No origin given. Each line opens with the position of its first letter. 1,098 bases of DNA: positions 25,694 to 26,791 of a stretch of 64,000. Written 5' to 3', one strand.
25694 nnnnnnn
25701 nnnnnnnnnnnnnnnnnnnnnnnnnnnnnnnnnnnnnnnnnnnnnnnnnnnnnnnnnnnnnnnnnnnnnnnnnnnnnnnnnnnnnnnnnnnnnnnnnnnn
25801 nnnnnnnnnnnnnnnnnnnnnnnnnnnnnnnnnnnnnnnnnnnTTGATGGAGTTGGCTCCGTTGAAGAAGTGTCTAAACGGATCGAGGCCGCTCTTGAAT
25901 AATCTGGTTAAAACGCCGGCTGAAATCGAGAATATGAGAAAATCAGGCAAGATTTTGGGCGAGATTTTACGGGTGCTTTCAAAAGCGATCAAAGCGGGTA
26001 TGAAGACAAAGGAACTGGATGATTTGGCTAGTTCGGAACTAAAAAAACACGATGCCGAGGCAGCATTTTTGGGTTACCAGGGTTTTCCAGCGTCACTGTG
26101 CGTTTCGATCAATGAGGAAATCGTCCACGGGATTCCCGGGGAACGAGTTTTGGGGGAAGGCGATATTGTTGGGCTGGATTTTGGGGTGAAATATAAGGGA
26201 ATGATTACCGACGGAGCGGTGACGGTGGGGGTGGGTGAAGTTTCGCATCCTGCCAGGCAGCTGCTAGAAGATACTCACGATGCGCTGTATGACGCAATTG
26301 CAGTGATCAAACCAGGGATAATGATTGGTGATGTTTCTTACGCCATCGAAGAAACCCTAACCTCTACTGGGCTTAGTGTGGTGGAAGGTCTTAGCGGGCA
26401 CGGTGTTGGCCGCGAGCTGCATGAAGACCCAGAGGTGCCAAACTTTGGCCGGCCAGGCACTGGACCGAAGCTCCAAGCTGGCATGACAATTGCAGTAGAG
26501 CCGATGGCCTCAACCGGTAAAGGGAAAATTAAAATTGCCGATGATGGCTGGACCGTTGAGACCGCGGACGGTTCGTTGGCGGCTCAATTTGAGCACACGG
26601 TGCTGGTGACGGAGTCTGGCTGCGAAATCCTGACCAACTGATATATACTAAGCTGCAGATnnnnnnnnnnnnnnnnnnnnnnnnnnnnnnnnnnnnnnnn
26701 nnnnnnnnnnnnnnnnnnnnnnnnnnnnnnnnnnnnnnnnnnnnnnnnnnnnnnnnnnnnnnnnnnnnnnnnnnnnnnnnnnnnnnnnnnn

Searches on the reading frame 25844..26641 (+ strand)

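Call 74: search_protein_families(library=pfam, proteins=[window:25844-26641:+], max_evalue=0.001)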
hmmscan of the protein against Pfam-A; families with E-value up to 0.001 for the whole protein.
window:25844-26641:+ (265 aa): 1 family
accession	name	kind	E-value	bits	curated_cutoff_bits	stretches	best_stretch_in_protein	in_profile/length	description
PF00557.29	Peptidase_M24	-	1.3e-47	162.7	23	1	29-257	1-208/208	Metallopeptidase family M24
